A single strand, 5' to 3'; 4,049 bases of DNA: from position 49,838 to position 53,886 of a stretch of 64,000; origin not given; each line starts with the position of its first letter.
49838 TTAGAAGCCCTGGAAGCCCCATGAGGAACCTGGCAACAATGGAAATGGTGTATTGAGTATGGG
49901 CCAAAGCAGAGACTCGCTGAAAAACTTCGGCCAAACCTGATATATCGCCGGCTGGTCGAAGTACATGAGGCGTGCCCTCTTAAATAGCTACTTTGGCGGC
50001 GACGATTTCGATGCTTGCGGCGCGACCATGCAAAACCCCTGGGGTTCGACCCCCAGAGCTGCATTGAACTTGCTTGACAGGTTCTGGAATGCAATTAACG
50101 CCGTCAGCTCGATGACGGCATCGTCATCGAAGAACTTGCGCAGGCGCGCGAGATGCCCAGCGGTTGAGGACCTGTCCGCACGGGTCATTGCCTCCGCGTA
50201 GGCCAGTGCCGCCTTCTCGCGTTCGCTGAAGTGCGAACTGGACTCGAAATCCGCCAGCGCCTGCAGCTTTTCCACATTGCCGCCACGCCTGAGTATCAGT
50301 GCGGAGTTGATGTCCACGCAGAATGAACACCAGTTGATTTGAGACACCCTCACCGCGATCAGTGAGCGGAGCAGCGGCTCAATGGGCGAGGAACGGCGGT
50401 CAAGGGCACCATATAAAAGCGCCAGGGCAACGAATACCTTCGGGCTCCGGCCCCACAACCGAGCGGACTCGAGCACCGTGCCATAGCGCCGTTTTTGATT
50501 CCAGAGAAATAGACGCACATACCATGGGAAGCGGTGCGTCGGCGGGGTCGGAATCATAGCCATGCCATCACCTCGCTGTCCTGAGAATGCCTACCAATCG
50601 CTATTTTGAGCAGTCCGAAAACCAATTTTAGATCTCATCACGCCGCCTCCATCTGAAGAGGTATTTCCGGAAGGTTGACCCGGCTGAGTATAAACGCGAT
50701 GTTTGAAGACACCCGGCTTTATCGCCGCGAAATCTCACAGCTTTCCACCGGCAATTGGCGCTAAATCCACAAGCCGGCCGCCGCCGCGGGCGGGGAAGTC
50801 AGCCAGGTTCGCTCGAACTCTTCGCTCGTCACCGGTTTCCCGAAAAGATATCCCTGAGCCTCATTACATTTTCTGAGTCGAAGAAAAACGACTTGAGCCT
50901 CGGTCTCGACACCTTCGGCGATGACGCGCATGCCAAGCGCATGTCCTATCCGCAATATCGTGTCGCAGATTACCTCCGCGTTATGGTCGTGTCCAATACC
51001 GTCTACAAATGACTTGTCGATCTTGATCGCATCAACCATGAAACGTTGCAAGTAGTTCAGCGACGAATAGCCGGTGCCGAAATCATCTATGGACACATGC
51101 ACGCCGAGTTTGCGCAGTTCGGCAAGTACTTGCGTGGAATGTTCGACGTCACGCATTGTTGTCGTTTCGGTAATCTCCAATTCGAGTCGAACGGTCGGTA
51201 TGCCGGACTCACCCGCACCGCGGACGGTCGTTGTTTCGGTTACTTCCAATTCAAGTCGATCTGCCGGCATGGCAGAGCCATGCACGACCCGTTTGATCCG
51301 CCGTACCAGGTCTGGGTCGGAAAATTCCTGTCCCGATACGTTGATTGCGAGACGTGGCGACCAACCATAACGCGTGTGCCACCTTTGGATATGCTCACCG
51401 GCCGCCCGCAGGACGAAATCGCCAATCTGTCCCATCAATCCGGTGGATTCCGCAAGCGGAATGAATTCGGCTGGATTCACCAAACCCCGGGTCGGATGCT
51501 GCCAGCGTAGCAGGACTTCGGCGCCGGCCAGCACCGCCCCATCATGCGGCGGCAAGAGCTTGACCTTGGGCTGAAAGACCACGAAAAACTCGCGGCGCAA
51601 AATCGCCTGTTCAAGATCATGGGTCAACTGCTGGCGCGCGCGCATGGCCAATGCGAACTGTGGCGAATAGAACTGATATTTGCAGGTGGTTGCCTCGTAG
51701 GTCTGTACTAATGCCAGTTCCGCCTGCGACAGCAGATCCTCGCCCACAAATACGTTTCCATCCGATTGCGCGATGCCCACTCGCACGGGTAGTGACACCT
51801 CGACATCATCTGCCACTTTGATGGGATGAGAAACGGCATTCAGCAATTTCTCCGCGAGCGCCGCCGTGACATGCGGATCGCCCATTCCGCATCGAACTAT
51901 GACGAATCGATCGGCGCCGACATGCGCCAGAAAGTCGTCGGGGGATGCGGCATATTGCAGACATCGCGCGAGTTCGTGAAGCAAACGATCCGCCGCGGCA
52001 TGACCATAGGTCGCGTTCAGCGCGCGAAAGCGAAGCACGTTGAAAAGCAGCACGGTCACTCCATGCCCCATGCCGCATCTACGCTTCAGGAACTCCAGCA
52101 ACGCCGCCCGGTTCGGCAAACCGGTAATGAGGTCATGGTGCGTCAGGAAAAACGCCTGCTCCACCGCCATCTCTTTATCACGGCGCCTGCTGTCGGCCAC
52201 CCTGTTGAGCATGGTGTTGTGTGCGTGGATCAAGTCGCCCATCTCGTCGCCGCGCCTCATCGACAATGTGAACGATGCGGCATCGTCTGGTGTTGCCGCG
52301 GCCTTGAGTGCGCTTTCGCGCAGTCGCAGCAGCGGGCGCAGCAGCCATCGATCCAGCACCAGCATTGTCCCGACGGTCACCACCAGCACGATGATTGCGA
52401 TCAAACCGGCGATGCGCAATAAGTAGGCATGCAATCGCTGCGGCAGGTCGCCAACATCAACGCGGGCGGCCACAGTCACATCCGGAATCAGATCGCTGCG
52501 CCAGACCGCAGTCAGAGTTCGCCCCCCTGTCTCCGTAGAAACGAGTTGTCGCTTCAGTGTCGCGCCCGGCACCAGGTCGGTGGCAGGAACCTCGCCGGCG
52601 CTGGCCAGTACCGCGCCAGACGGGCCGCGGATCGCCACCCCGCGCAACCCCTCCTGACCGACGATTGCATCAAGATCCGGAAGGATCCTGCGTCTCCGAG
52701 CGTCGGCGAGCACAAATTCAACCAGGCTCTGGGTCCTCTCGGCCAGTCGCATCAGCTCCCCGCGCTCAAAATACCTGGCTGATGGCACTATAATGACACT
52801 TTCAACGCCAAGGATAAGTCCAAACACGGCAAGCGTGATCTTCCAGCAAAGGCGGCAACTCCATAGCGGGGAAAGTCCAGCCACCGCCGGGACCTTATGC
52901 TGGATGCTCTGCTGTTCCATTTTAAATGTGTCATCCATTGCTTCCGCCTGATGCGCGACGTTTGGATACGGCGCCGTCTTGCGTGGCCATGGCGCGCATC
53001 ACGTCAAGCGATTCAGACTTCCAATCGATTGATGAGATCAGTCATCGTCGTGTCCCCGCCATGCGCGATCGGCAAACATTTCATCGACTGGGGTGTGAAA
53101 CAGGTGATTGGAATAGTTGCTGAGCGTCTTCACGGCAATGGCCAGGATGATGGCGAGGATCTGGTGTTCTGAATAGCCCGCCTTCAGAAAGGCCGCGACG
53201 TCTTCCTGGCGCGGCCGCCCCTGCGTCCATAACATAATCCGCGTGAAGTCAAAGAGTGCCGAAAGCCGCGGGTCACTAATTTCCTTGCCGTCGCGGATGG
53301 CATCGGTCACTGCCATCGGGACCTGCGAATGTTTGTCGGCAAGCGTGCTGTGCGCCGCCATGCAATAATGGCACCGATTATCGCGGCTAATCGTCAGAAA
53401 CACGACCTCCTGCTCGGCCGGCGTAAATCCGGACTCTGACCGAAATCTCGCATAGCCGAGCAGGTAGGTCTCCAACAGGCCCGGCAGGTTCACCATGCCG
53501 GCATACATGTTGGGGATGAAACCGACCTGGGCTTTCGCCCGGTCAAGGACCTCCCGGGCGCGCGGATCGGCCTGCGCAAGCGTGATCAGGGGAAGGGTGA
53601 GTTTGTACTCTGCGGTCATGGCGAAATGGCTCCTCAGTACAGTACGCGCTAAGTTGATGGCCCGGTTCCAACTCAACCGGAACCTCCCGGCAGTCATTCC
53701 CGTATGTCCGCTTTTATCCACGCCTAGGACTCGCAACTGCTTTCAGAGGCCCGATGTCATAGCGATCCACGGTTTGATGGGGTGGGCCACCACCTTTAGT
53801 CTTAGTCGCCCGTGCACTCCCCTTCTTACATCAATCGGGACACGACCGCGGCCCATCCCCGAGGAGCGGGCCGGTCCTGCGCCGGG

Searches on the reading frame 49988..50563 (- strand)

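Call 3: search_protein_families(library=pfam, proteins=[window:49988-50563:-])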
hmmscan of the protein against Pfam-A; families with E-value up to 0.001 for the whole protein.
window:49988-50563:- (191 aa): 1 family
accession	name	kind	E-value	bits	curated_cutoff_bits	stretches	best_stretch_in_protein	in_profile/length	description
PF02627.25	CMD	-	2.7e-11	43.7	23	1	46-125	6-84/84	Carboxymuconolactone decarboxylase family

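Call 4: search_protein_families(library=ncbifam, proteins=[window:49988-50563:-])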
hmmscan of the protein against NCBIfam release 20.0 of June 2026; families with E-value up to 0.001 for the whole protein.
window:49988-50563:- (191 aa): 5 families
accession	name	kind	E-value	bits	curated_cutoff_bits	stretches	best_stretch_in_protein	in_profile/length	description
NF053654.1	GroundWater_YciW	equivalog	5.2e-39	133.8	310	1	4-176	4-175/179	YciW-related (seleno)protein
TIGR01926.1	peroxid_rel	subfamily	1.8e-14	54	81.8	1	25-174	24-175/178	peroxidase-related enzyme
TIGR00778.1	ahpD_dom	domain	7.6e-08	31.7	27.8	1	63-104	5-46/51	alkylhydroperoxidase AhpD family core domain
TIGR04030.1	perox_Avi_7169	hypoth_equivalog_domain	7.3e-07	29.4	233.15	1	66-171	76-183/185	alkylhydroperoxidase domain protein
NF041238.1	AhpD_rel_CFYUT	equivalog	1.7e-05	24.3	175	1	68-171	225-332/357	alkylhydroperoxidase-related (seleno)protein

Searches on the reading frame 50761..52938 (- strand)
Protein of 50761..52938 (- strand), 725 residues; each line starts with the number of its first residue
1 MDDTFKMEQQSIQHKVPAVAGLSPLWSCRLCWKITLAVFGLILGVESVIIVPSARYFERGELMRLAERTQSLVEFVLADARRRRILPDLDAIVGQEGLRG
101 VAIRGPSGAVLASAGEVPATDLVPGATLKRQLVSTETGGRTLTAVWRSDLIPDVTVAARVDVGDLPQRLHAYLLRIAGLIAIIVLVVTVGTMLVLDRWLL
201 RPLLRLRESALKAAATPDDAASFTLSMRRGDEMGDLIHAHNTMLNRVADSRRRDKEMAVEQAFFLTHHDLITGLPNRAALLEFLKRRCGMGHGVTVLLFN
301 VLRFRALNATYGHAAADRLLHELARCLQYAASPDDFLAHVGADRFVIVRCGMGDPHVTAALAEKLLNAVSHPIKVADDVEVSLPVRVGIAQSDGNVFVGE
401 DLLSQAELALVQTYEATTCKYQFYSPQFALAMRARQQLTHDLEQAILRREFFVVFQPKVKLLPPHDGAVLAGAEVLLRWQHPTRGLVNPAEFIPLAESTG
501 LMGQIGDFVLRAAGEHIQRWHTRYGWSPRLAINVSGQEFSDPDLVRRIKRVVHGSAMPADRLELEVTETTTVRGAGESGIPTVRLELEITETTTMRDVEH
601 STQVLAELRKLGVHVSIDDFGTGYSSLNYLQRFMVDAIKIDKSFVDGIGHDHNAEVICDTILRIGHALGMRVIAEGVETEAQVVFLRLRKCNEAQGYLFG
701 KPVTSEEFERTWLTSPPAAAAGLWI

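Call 3: search_protein_families(library=pfam, proteins=[window:50761-52938:-])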
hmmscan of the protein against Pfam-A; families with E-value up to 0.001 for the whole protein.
window:50761-52938:- (725 aa): 3 families
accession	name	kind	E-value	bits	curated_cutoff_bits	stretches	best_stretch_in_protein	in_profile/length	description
PF00563.25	EAL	-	3.3e-68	230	31.3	2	577-702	111-236/236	EAL domain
PF00990.26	GGDEF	-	1.8e-21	77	23.8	1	267-413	2-154/161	Diguanylate cyclase, GGDEF domain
PF00672.30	HAMP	-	9.9e-07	29.4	25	1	197-247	4-51/53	HAMP domain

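Call 4: search_protein_families(library=ncbifam, proteins=[window:50761-52938:-])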
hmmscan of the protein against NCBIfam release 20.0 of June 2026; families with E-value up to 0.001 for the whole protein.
window:50761-52938:- (725 aa): 29 families (the best 25 are shown)
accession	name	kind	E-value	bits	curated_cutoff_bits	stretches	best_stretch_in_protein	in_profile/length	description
NF045675.1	PhdiestaseDibA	equivalog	2.3e-96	323.5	980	2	263-571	200-507/623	phosphodiesterase DibA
NF008467.0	PRK11359.1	equivalog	1.2e-85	288.2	857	2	243-571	347-674/800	oxygen-sensing cyclic-di-GMP phosphodiesterase DosP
NF007474.0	PRK10060.1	equivalog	1.2e-79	268.2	782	2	258-572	229-537/663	cyclic di-GMP phosphodiesterase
NF053781.1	cdiGMPphdstlr2612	equivalog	1.1e-77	261.8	1600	2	266-572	840-1148/1268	Tlr1612 family c-di-GMP phosphodiesterase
NF052458.1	PhdiestGepA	equivalog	2.9e-76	257.3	1200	2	232-572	399-724/840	phosphodiesterase GepA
NF008807.1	PRK11829.1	equivalog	1.3e-70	238.3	733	2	182-573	165-546/670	biofilm formation regulator HmsP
NF007839.0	PRK10551.1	equivalog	3.5e-49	167.7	461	2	586-711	385-509/518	cyclic di-GMP phosphodiesterase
NF007298.0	PRK09776.1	equivalog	5.7e-49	166.9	1135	2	245-572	668-989/1111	diguanylate cyclase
NF052596.1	RR_EAL_PvrR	equivalog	7e-41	140.2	580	2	583-716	260-393/398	response regulator cyclic di-GMP phosphodiesterase PvrR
NF045673.1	c-di-GMPRcptLapD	equivalog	8.5e-32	110.2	1020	2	157-570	128-536/647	cyclic di-GMP receptor LapD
NF052265.1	EAL_dom_RimA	equivalog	8e-26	90.8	430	1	566-703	97-234/248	S6 modification regulatory phosphodiesterase RimA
NF007423.1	PRK09966.1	equivalog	1.6e-24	86.6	325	1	36-409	20-385/390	diguanylate cyclase DgcN/YfiN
NF008281.1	PRK11059.1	equivalog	1.7e-17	62.9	663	2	583-703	510-630/633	RNase E specificity factor CsrD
TIGR00254.1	GGDEF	domain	7.7e-17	61.5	37.4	1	265-415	4-158/168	diguanylate cyclase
NF038266.1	diguan_SiaD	equivalog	4.4e-14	52.5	290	1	264-413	92-244/252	biofilm regulation diguanylate cyclase SiaD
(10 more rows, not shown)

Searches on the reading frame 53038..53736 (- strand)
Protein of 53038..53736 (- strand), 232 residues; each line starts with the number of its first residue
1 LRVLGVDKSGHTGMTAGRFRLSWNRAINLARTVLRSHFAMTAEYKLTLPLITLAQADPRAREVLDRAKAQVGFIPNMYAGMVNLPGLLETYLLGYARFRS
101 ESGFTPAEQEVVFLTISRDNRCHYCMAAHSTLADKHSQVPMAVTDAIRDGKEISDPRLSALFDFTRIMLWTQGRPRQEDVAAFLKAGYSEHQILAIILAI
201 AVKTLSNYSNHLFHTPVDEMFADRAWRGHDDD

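Call 3: search_protein_families(library=pfam, proteins=[window:53038-53736:-])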
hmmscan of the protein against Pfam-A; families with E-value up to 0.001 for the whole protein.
window:53038-53736:- (232 aa): 1 family
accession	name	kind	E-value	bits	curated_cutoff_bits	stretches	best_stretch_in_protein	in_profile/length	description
PF02627.25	CMD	-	3.5e-05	24.2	23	1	96-140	13-56/84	Carboxymuconolactone decarboxylase family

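Call 4: search_protein_families(library=ncbifam, proteins=[window:53038-53736:-])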
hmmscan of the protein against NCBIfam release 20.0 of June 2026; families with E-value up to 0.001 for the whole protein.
window:53038-53736:- (232 aa): 3 families
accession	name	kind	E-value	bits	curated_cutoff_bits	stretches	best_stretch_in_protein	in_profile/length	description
TIGR01926.1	peroxid_rel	subfamily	1.6e-18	67.1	81.8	1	48-207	3-165/178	peroxidase-related enzyme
TIGR04030.1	perox_Avi_7169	hypoth_equivalog_domain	2.8e-07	30.8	233.15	1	98-203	65-172/185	alkylhydroperoxidase domain protein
TIGR00778.1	ahpD_dom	domain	6.4e-07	28.8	27.8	1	104-138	3-37/51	alkylhydroperoxidase AhpD family core domain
